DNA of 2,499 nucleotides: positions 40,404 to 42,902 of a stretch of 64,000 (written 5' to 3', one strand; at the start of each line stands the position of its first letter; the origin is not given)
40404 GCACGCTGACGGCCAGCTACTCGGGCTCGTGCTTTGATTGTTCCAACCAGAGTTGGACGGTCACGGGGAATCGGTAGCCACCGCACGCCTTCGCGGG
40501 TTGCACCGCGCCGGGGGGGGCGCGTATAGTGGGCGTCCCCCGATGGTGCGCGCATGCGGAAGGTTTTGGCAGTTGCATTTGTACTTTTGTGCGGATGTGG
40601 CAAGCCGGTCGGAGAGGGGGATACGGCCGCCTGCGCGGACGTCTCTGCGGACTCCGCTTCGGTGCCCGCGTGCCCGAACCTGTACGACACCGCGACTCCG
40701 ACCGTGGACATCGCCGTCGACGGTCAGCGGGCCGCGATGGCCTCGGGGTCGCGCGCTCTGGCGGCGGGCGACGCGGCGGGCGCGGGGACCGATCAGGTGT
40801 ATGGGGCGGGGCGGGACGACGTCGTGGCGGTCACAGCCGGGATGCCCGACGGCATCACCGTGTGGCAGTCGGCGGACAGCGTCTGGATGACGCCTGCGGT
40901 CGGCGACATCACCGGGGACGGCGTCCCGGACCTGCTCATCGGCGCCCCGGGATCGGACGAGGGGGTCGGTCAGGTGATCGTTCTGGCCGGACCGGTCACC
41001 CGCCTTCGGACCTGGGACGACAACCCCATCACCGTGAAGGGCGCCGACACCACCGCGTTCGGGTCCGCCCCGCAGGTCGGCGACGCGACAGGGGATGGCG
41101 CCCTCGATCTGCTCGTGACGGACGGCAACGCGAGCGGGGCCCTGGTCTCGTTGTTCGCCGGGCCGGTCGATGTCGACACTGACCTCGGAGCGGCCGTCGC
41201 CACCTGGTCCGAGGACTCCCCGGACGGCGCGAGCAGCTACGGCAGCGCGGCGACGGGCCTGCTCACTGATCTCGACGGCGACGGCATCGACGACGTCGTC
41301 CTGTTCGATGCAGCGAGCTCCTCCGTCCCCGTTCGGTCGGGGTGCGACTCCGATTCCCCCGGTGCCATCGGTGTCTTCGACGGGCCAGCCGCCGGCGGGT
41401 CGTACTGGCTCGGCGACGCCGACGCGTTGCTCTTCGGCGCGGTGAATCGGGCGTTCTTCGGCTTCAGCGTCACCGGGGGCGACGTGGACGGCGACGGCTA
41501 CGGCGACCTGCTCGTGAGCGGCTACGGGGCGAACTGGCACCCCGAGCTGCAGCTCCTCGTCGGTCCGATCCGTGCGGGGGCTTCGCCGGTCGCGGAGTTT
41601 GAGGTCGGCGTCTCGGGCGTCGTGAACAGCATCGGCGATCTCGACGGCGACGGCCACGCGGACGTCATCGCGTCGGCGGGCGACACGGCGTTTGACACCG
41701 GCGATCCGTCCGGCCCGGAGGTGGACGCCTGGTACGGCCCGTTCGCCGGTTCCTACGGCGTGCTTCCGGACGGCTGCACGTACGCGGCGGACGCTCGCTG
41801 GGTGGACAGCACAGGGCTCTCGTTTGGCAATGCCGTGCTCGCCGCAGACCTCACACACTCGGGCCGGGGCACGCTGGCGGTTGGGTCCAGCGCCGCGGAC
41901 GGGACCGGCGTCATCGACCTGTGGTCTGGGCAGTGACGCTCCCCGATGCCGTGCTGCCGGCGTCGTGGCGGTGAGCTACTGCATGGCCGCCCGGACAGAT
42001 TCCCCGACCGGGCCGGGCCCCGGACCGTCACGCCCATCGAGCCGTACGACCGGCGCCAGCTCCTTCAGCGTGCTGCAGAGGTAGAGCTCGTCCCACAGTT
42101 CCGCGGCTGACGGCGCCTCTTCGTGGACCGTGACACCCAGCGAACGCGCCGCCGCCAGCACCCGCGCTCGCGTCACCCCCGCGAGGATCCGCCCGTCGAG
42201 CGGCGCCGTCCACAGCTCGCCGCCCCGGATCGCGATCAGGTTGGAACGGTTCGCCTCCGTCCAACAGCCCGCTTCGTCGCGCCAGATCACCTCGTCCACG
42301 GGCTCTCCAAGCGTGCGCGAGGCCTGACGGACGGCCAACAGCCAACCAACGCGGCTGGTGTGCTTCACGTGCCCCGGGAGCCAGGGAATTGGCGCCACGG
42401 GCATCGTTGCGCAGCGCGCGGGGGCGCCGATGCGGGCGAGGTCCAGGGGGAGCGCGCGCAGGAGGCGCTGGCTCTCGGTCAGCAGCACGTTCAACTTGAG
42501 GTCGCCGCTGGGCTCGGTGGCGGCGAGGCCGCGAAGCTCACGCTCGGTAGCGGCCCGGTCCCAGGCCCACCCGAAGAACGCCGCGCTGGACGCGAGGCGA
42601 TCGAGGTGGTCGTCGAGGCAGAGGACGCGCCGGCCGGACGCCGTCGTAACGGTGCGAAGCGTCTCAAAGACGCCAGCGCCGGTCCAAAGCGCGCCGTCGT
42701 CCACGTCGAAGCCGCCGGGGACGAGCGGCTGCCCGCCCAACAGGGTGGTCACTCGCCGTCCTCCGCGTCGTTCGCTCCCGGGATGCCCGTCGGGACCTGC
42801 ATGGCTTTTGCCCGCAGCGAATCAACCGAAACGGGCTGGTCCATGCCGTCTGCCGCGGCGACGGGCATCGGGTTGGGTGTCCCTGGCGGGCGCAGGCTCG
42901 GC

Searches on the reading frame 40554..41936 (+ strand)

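Call 46: search_protein_families(library=pfam, proteins=[window:40554-41936:+], max_evalue=0.01)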
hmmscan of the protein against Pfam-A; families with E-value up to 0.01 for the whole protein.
window:40554-41936:+ (460 aa): 2 families
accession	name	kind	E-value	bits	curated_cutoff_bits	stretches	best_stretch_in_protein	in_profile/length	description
PF01839.29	FG-GAP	-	2.9e-18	65.8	22.1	2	111-144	2-37/37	FG-GAP repeat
PF13517.12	FG-GAP_3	-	5e-09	37.1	26.9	0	106-129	38-61/61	FG-GAP-like repeat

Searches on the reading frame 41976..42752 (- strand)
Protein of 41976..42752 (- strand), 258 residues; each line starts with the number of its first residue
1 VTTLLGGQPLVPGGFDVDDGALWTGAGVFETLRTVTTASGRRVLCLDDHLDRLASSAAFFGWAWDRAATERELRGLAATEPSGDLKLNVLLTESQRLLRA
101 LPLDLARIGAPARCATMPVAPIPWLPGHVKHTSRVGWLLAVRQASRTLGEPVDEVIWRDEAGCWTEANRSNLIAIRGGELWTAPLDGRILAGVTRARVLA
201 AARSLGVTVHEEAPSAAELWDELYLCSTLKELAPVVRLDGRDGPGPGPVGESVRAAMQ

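Call 46: search_protein_families(library=pfam, proteins=[window:41976-42752:-], max_evalue=0.01)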
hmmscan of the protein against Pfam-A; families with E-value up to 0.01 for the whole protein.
window:41976-42752:- (258 aa): 1 family
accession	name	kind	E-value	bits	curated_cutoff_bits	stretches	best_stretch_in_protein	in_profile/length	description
PF01063.24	Aminotran_4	-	5.9e-39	134.6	28.5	1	27-237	1-222/223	Amino-transferase class IV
